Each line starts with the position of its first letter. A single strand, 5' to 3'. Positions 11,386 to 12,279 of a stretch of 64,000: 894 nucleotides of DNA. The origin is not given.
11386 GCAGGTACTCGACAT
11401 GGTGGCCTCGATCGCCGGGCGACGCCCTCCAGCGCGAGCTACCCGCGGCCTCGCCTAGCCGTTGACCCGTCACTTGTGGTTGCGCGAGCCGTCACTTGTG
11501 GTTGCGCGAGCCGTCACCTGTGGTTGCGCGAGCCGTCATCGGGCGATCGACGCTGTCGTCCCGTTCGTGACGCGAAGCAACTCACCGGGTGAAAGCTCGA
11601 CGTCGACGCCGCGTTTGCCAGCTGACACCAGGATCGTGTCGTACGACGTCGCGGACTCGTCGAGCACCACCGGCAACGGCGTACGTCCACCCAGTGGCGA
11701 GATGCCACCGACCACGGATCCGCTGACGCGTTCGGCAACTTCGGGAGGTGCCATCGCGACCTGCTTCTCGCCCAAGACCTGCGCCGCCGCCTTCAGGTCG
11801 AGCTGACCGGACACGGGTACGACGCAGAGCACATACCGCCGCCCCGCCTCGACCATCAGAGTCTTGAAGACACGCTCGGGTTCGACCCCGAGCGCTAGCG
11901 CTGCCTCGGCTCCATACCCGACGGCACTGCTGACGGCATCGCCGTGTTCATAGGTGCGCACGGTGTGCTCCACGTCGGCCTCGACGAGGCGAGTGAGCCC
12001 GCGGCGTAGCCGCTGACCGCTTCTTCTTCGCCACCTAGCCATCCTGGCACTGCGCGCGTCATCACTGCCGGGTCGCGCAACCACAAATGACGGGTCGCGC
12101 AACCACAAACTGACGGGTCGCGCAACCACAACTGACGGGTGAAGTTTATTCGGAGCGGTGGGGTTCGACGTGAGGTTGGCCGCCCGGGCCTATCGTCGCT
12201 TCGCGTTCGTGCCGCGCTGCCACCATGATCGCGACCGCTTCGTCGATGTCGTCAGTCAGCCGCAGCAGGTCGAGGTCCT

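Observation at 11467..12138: ybaK is bracketed exactly by inverted arrays of a 22-nt tandem repeat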

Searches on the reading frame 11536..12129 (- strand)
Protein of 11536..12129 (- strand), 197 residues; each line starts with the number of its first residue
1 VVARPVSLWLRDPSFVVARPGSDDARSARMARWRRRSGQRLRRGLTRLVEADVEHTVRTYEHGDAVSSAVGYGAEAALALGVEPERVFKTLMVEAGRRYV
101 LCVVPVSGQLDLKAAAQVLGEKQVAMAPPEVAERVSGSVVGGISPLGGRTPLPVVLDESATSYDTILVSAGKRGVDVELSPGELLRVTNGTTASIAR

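Call 7: find_encoding_contigs(protein=window:11536-12042:-, flank=10000, max_places=10)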
Protein window:11536-12042:- (168 aa): no gene with exactly this product is on record in the collection.

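Call 8: search_protein_families(library=pfam, proteins=[window:11536-12042:-])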
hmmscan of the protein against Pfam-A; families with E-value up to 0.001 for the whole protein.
window:11536-12042:- (168 aa): 1 family
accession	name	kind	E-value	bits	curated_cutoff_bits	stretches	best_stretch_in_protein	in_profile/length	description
PF04073.20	tRNA_edit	-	3.2e-25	89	25.5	1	45-157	8-122/123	Aminoacyl-tRNA editing domain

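Call 9: find_encoding_contigs(protein=window:11536-12129:-, flank=10000, max_places=10)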
Protein window:11536-12129:- (197 aa): no gene with exactly this product is on record in the collection.

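Call 12: find_homologous_proteins(query=window:11536-12042:-)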
Query window:11536-12042:- (168 aa): 7452 proteins with E <= 0.001 among 8000 candidates; the best 120 are listed.
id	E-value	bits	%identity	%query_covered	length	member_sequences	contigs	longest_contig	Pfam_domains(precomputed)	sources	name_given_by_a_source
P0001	1.5e-99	348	100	100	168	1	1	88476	PF04073.21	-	-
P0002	1.2e-72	261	79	100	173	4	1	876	PF04073.21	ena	-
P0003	1.2e-72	261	79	100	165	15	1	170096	PF04073.21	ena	-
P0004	4.8e-69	249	82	92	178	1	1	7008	PF04073.21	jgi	jgi:Cys-tRNA(Pro)/Cys-tRNA(Cys) deacylase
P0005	4.4e-67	243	80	92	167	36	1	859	PF04073.21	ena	-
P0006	3.5e-65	237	78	92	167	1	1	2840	PF04073.21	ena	-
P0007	5.9e-65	236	75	92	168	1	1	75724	PF04073.21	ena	-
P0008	3.0e-64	234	78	92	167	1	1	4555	PF04073.21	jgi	jgi:Cys-tRNA(Pro)/Cys-tRNA(Cys) deacylase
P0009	2.5e-63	231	75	92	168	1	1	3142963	PF04073.21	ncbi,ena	-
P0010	7.0e-62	226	71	100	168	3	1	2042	PF04073.21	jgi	jgi:Cys-tRNA(Pro)/Cys-tRNA(Cys) deacylase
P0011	9.6e-62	226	73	92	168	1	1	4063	PF04073.21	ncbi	-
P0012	2.1e-61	225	72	92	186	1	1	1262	PF04073.21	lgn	-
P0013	1.8e-60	222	68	100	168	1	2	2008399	PF04073.21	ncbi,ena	-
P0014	6.8e-60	220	71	92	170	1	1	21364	PF04073.21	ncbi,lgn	-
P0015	7.3e-60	220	68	100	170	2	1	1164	PF04073.21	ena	-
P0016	2.5e-59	218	68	100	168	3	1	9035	PF04073.21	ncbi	-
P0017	8.4e-59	216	73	91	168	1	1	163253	PF04073.21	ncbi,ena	-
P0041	3.7e-43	165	58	89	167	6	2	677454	PF04073.21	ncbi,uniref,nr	ncbi:Cys-tRNA(Pro) deacylase [Knoellia locipacati]|uniref:Cys-tRNA(Pro)/Cys-tRNA(Cys) deacylase n=1 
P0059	1.3e-42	164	61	89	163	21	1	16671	PF04073.21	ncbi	-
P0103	1.1e-41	161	59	89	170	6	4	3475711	PF04073.21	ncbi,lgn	-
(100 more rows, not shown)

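Call 13: find_encoding_contigs(protein=P0003, flank=6000, max_places=3)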
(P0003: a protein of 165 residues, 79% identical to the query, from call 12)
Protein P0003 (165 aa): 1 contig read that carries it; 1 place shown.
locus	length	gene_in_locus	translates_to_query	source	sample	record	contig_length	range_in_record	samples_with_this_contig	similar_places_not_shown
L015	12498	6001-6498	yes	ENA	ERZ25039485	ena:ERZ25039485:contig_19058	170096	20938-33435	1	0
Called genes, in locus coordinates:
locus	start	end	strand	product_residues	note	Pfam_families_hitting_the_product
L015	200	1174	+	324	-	PF01969:Ni_insertion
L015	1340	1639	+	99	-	PF01969:Ni_insertion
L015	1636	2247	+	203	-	PF01169:GDT1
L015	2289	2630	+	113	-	PF12840:HTH_20, PF01022:HTH_5, PF12802:MarR_2 (faint)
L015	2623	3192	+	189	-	PF08327:AHSA1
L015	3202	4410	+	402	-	PF02274:ADI, PF19420:DDAH_eukar (faint)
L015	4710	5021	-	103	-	-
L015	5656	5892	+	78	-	-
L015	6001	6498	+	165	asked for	PF04073:tRNA_edit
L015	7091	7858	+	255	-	PF02720:DUF222 (weak), PF01844:HNH (weak)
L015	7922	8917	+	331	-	PF00144:Beta-lactamase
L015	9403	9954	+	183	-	PF01674:Lipase_2, PF24096:DUF7379 (weak)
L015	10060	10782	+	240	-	-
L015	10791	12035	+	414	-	PF00759:Glyco_hydro_9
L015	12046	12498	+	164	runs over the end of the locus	PF07883:Cupin_2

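Call 14: find_encoding_contigs(protein=P0009, flank=6000, max_places=3)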
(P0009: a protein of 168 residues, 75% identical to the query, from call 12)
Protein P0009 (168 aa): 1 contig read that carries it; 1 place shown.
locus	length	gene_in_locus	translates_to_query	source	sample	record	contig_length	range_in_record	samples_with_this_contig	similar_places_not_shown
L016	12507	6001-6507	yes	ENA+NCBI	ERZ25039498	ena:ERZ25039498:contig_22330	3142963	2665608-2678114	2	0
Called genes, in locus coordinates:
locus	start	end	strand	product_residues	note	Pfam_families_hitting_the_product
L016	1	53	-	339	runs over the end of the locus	PF24551:Rv0428c_N, PF24553:Rv0428c_C, PF00583:Acetyltransf_1, PF13508:Acetyltransf_7 (faint)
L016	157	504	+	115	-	PF12838:Fer4_7 (faint), PF13183:Fer4_8 (faint), PF12800:Fer4_4 (faint), PF13484:Fer4_16 (faint), PF00037:Fer4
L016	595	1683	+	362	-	PF00155:Aminotran_1_2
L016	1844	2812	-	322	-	PF26571:VldE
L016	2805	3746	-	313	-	PF00132:Hexapep (faint), PF14789:THDPS_M, PF14602:Hexapep_2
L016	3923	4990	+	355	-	PF04389:Peptidase_M28 (weak), PF01546:Peptidase_M20, PF07687:M20_dimer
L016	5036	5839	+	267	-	PF18306:LDcluster4, PF03641:Lysine_decarbox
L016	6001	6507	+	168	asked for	PF04073:tRNA_edit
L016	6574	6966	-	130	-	PF00809:Pterin_bind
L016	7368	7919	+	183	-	-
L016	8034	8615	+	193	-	PF03352:Adenine_glyco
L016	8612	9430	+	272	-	PF10994:DUF2817 (weak), PF00246:Peptidase_M14, PF24827:AstE_AspA_cat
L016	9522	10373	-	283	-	PF03734:YkuD (weak)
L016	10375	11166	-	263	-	PF00378:ECH_1, PF16113:ECH_2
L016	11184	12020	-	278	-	PF07848:PaaX, PF20803:PaaX_M, PF08223:PaaX_C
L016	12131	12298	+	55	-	PF11314:DUF3117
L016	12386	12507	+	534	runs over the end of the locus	PF02789:Peptidase_M17_N, PF00883:Peptidase_M17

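Call 15: find_encoding_contigs(protein=P0004, flank=6000, max_places=3)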
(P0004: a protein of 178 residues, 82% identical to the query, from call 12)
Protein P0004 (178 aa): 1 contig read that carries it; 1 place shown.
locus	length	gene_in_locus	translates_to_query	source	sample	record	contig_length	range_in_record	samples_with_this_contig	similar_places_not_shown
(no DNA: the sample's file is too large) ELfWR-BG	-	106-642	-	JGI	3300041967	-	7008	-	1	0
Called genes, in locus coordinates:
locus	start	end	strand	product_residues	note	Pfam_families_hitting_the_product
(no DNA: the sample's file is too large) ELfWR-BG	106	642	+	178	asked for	PF04073:tRNA_edit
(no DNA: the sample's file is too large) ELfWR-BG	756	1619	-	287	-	PF00809:Pterin_bind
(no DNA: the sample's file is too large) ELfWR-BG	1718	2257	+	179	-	-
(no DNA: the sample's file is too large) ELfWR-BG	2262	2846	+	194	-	PF03352:Adenine_glyco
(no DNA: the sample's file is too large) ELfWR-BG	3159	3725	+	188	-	PF24827:AstE_AspA_cat (weak), PF00246:Peptidase_M14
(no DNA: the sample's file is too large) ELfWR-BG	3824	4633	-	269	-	PF03734:YkuD (weak)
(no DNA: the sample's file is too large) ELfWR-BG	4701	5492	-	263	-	PF00378:ECH_1, PF16113:ECH_2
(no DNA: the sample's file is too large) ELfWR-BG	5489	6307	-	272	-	PF07848:PaaX, PF20803:PaaX_M, PF08223:PaaX_C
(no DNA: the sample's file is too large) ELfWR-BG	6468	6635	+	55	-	PF11314:DUF3117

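Call 22: find_encoding_contigs(protein=P0007, flank=6000, max_places=2)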
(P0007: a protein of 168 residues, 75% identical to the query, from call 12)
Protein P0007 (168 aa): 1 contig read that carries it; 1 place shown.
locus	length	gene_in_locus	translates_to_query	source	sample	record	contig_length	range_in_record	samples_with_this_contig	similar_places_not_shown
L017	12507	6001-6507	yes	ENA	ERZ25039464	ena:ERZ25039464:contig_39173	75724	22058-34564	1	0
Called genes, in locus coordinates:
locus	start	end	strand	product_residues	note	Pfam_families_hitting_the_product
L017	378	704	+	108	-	PF12797:Fer4_2 (faint), PF12838:Fer4_7 (weak), PF13484:Fer4_16 (faint), PF12800:Fer4_4 (faint), PF00037:Fer4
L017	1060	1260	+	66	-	-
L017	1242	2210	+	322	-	PF00155:Aminotran_1_2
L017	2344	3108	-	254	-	-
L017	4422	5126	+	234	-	-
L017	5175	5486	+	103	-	-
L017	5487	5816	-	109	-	-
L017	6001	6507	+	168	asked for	PF04073:tRNA_edit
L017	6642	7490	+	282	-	-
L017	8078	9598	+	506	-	PF03352:Adenine_glyco, PF00246:Peptidase_M14, PF10994:DUF2817 (weak), PF24827:AstE_AspA_cat (weak)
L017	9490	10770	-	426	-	PF17874:TPR_MalT (faint), PF14559:TPR_19 (faint), PF13424:TPR_12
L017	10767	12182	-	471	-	PF00211:Guanylate_cyc, PF00931:NB-ARC (weak), PF13191:AAA_16 (weak), PF13401:AAA_22 (weak)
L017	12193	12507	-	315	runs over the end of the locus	-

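Call 23: find_encoding_contigs(protein=P0013, flank=6000, max_places=2)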
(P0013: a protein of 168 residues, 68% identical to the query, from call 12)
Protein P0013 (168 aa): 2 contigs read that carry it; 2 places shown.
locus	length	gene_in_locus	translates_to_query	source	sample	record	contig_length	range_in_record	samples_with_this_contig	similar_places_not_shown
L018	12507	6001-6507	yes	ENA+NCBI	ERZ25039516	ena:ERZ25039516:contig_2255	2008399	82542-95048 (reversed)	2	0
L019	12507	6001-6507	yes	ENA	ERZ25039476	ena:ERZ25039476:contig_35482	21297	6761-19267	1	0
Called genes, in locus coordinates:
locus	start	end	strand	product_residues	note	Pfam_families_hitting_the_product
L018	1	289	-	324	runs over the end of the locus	PF24551:Rv0428c_N, PF24553:Rv0428c_C, PF00583:Acetyltransf_1, PF13508:Acetyltransf_7 (weak), PF08445:FR47 (weak)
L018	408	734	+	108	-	PF12797:Fer4_2 (faint), PF12838:Fer4_7 (weak), PF13484:Fer4_16 (faint), PF12800:Fer4_4 (faint), PF00037:Fer4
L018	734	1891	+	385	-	PF00155:Aminotran_1_2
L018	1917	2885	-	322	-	PF26571:VldE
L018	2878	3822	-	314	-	PF14789:THDPS_M, PF00132:Hexapep (faint), PF14602:Hexapep_2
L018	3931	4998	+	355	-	PF04389:Peptidase_M28 (weak), PF01546:Peptidase_M20, PF07687:M20_dimer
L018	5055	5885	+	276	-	PF18306:LDcluster4, PF03641:Lysine_decarbox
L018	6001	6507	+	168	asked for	PF04073:tRNA_edit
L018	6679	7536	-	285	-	PF00809:Pterin_bind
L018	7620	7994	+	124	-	-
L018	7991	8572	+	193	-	PF03352:Adenine_glyco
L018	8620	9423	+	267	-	PF10994:DUF2817 (weak), PF00246:Peptidase_M14, PF24827:AstE_AspA_cat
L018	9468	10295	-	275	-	PF03734:YkuD (weak)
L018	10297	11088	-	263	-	PF00378:ECH_1, PF16113:ECH_2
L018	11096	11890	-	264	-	PF07848:PaaX, PF20803:PaaX_M, PF08223:PaaX_C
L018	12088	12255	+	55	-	PF11314:DUF3117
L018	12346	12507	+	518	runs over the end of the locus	PF02789:Peptidase_M17_N, PF00883:Peptidase_M17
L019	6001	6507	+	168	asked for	PF04073:tRNA_edit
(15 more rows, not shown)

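Call 24: find_encoding_contigs(protein=P0017, flank=6000, max_places=2)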
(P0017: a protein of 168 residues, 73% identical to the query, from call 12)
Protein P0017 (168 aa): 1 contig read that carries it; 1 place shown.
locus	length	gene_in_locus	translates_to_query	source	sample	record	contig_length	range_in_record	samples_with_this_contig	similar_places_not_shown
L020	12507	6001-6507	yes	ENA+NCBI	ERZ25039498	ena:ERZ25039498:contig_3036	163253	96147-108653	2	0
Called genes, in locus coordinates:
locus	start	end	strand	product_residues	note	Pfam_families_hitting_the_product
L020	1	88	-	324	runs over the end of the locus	PF24551:Rv0428c_N, PF24553:Rv0428c_C, PF00583:Acetyltransf_1, PF13508:Acetyltransf_7 (weak), PF08445:FR47 (weak)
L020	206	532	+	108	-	PF12797:Fer4_2 (faint), PF12838:Fer4_7 (weak), PF13484:Fer4_16 (faint), PF12800:Fer4_4 (faint), PF00037:Fer4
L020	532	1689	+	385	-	PF00155:Aminotran_1_2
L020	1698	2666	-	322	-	PF26571:VldE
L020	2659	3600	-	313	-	PF14789:THDPS_M, PF14602:Hexapep_2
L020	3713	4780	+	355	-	PF04389:Peptidase_M28 (weak), PF01546:Peptidase_M20, PF07687:M20_dimer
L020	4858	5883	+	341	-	-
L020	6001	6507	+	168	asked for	PF04073:tRNA_edit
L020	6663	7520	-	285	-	PF00809:Pterin_bind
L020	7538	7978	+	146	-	-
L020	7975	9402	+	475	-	PF03352:Adenine_glyco, PF00246:Peptidase_M14, PF24827:AstE_AspA_cat (weak)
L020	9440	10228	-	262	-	PF03734:YkuD (weak)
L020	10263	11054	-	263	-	PF00378:ECH_1, PF16113:ECH_2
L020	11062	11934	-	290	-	PF07848:PaaX, PF20803:PaaX_M, PF08223:PaaX_C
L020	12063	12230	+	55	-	PF11314:DUF3117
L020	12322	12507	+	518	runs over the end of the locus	PF02789:Peptidase_M17_N (weak), PF00883:Peptidase_M17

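Call 35: list_cluster_members(proteins=[P0009, P0013, P0017, P0014, P0016, P0011, P0059, P0103])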
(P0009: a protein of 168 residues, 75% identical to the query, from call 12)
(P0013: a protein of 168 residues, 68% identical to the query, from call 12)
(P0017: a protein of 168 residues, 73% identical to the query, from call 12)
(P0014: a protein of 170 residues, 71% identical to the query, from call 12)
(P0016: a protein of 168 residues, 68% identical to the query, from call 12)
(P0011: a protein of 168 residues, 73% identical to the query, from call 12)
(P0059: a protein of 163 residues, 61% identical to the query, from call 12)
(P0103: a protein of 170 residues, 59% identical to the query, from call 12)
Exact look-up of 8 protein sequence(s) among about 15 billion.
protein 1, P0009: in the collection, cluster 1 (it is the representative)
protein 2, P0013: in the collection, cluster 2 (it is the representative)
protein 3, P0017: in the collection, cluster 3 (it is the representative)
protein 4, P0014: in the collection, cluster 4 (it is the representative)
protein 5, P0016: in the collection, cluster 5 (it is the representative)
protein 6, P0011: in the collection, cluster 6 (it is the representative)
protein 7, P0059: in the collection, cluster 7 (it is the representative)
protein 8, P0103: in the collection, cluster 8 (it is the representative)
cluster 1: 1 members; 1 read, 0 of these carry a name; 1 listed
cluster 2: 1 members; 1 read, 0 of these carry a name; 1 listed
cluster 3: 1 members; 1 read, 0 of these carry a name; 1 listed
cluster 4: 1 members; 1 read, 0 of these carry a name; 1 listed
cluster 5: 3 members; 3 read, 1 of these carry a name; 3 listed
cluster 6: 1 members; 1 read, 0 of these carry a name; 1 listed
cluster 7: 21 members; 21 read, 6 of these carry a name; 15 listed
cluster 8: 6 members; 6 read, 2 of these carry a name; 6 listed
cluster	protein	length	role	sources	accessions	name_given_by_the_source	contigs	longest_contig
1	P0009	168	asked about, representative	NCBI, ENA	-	-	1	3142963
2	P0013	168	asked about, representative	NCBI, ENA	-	-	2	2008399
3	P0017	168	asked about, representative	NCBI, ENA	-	-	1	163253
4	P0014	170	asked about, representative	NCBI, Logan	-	-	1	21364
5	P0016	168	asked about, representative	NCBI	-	-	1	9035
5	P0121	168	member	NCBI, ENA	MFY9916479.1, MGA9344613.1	MAG: aminoacyl-tRNA deacylase [Nocardioidaceae bacterium]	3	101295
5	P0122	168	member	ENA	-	-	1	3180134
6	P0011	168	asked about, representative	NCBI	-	-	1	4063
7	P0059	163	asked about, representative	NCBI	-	-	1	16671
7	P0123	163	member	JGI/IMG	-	Cys-tRNA(Pro)/Cys-tRNA(Cys) deacylase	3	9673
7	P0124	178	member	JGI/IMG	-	Cys-tRNA(Pro)/Cys-tRNA(Cys) deacylase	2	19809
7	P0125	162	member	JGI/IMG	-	Cys-tRNA(Pro)/Cys-tRNA(Cys) deacylase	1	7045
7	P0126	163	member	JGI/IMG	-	Cys-tRNA(Pro)/Cys-tRNA(Cys) deacylase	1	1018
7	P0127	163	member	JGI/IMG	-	Cys-tRNA(Pro)/Cys-tRNA(Cys) deacylase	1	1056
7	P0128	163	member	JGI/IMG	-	Cys-tRNA(Pro)/Cys-tRNA(Cys) deacylase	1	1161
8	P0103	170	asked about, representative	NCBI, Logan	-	-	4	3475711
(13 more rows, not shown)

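Call 48: find_encoding_contigs(protein=P0014, flank=8000, max_places=2)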
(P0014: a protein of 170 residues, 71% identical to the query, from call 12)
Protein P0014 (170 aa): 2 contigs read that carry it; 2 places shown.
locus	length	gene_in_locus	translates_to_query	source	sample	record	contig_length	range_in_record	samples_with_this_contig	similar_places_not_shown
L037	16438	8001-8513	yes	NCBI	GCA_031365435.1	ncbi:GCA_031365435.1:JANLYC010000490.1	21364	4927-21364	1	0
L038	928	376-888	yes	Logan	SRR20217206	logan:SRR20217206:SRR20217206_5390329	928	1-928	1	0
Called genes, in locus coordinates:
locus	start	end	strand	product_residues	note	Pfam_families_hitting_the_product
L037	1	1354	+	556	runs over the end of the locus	PF12229:PG_binding_4 (weak), PF04294:VanW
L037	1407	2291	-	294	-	PF24551:Rv0428c_N (weak), PF24553:Rv0428c_C, PF00583:Acetyltransf_1, PF13508:Acetyltransf_7 (weak), PF08445:FR47 (weak)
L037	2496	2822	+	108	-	PF12797:Fer4_2 (faint), PF13237:Fer4_10 (faint), PF12838:Fer4_7 (weak), PF13484:Fer4_16 (faint), PF12800:Fer4_4 (faint), PF00037:Fer4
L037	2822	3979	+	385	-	PF00155:Aminotran_1_2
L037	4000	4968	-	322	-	PF26571:VldE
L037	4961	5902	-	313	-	PF14789:THDPS_M, PF00132:Hexapep (faint), PF14602:Hexapep_2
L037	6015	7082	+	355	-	PF04389:Peptidase_M28 (weak), PF01546:Peptidase_M20, PF07687:M20_dimer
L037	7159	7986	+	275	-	PF18306:LDcluster4, PF03641:Lysine_decarbox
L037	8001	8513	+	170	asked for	PF04073:tRNA_edit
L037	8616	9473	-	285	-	PF00809:Pterin_bind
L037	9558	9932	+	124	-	-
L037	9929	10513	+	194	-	PF03352:Adenine_glyco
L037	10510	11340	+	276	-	PF00246:Peptidase_M14, PF24827:AstE_AspA_cat (weak)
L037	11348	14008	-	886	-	PF00211:Guanylate_cyc, PF13401:AAA_22 (weak), PF13424:TPR_12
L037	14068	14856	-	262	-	PF03734:YkuD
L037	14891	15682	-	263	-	PF00378:ECH_1, PF16113:ECH_2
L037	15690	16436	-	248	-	?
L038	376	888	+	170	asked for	PF04073:tRNA_edit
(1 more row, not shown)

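Call 49: find_encoding_contigs(protein=P0016, flank=8000, max_places=3)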
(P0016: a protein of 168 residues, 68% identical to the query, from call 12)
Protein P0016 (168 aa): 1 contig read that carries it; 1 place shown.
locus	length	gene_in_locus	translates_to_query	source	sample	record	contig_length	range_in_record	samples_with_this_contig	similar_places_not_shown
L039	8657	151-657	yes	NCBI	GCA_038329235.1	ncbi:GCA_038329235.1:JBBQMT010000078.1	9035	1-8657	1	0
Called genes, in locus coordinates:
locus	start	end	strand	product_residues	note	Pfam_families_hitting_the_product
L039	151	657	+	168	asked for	PF04073:tRNA_edit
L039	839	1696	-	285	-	PF00809:Pterin_bind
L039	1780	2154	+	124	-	-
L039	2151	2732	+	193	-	PF03352:Adenine_glyco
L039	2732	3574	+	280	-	PF10994:DUF2817 (weak), PF00246:Peptidase_M14, PF24827:AstE_AspA_cat (weak)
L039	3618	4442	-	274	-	PF03734:YkuD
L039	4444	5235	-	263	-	PF00378:ECH_1, PF16113:ECH_2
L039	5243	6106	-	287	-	PF07848:PaaX, PF20803:PaaX_M, PF08223:PaaX_C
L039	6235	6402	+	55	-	PF11314:DUF3117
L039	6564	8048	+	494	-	PF02789:Peptidase_M17_N, PF00883:Peptidase_M17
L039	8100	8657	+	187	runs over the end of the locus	PF13302:Acetyltransf_3, PF00583:Acetyltransf_1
